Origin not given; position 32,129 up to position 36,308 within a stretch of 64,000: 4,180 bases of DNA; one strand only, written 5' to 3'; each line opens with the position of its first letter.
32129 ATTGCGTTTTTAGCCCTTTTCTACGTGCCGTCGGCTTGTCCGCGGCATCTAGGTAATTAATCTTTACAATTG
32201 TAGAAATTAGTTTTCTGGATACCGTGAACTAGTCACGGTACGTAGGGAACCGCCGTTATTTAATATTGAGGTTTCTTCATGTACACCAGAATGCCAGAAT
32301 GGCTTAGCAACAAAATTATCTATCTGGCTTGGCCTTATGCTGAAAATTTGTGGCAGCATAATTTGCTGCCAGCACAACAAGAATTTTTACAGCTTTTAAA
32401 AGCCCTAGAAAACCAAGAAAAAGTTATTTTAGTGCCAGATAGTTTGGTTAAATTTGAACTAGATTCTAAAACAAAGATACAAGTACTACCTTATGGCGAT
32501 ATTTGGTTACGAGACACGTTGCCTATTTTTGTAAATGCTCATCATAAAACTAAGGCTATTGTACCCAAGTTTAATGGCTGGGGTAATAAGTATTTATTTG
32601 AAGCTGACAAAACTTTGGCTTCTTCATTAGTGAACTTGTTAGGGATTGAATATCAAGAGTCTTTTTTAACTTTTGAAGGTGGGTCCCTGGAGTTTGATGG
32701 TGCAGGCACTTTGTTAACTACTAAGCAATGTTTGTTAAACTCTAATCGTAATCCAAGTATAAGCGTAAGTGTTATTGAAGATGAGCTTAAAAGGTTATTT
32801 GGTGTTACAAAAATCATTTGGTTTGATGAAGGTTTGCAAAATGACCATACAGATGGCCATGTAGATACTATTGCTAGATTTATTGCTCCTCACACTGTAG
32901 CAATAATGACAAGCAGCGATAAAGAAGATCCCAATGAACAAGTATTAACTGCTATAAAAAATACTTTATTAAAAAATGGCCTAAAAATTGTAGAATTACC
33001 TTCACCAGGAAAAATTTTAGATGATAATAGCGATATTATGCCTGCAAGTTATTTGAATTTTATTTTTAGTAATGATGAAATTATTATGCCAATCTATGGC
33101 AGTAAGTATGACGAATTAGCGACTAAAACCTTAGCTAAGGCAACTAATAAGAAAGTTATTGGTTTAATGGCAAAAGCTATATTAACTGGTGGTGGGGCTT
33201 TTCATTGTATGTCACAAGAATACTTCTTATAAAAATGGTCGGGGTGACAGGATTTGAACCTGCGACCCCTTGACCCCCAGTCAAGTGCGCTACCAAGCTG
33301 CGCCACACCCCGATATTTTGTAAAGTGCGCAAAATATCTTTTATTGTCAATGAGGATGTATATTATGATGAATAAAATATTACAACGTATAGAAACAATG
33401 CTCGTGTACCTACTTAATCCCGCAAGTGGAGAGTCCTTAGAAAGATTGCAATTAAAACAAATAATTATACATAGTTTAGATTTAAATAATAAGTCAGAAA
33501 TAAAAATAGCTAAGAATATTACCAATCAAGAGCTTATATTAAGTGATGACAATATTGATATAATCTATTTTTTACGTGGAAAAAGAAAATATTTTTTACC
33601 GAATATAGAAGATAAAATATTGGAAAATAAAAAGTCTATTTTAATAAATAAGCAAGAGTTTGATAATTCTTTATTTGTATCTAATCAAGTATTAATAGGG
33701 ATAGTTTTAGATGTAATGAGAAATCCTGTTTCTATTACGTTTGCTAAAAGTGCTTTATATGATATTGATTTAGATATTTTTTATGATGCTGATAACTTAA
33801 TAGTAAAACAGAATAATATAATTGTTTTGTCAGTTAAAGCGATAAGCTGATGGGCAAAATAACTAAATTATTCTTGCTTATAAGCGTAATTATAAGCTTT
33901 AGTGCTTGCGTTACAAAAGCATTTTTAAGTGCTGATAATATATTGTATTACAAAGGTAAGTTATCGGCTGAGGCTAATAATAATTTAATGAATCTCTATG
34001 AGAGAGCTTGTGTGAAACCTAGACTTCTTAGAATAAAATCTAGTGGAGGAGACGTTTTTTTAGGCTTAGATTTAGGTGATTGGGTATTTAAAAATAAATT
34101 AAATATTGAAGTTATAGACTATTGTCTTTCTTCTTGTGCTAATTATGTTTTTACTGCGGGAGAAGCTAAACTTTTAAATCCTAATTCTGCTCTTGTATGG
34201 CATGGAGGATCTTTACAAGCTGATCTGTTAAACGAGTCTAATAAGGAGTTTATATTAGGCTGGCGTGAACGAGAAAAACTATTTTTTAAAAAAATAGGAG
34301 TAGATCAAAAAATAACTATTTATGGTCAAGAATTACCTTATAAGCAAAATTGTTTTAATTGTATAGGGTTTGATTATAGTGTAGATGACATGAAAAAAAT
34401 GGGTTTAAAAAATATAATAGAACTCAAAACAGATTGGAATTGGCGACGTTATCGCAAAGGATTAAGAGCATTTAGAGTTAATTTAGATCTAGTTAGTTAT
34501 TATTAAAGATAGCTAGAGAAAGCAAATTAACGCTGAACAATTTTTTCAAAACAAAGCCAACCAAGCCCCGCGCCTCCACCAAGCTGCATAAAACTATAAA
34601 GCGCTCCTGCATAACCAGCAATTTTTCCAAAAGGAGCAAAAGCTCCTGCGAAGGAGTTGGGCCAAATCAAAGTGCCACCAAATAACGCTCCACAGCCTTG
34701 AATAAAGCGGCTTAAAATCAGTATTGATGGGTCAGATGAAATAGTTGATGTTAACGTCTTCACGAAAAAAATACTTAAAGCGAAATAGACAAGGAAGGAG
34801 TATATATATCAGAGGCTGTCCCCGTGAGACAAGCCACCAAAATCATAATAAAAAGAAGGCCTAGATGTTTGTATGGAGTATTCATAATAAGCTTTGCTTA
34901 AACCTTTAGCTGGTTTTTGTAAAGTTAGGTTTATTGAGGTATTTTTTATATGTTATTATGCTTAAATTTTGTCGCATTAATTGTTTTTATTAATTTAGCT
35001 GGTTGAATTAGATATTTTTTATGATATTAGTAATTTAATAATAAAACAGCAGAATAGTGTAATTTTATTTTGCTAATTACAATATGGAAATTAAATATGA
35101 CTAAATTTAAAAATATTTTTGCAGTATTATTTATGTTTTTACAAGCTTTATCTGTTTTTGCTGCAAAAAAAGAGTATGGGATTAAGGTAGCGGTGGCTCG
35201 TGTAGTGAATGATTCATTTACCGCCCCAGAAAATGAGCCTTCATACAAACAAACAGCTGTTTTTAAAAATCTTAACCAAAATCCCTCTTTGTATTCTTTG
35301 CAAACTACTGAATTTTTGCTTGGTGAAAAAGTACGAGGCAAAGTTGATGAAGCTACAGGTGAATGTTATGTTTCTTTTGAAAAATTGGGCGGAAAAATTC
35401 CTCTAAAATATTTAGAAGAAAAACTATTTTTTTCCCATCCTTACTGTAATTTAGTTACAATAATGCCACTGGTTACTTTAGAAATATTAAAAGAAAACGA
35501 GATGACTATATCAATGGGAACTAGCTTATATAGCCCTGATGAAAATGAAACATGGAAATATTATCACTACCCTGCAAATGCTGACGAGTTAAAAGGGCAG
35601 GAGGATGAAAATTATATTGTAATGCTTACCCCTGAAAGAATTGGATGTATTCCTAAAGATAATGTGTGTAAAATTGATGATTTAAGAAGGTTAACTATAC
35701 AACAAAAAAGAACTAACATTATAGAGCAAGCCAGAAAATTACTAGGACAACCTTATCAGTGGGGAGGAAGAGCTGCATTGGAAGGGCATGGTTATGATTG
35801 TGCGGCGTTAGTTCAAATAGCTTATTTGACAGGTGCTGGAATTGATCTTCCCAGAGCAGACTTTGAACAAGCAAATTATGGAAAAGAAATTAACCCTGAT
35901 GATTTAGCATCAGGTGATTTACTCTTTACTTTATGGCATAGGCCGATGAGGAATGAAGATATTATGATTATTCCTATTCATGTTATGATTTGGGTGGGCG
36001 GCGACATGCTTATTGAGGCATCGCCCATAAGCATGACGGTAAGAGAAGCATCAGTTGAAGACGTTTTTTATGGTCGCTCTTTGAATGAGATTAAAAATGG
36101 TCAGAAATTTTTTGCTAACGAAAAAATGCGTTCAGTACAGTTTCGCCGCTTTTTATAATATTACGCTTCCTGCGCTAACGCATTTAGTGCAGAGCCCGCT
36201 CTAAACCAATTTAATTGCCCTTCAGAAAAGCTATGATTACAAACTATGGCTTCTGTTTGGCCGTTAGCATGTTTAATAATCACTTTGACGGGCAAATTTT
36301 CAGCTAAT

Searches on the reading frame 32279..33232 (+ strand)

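Call 99: search_protein_families(library=pfam, proteins=[window:32279-33232:+], max_evalue=0.00001)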
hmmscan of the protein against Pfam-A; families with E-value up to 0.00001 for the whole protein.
window:32279-33232:+ (317 aa): 1 family
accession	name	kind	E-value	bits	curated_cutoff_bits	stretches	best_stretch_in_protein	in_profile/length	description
PF04371.20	PAD_porph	-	8.4e-91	305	25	1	5-314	3-319/321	Porphyromonas-type peptidyl-arginine deiminase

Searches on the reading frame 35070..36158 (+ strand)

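Call 99: search_protein_families(library=pfam, proteins=[window:35070-36158:+], max_evalue=0.00001)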
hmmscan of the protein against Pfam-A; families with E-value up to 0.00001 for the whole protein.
window:35070-36158:+ (362 aa): 1 family
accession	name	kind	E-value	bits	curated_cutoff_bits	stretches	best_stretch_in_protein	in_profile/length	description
PF00877.26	NLPC_P60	-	2.9e-15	56.6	23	1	226-337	1-99/105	NlpC/P60 family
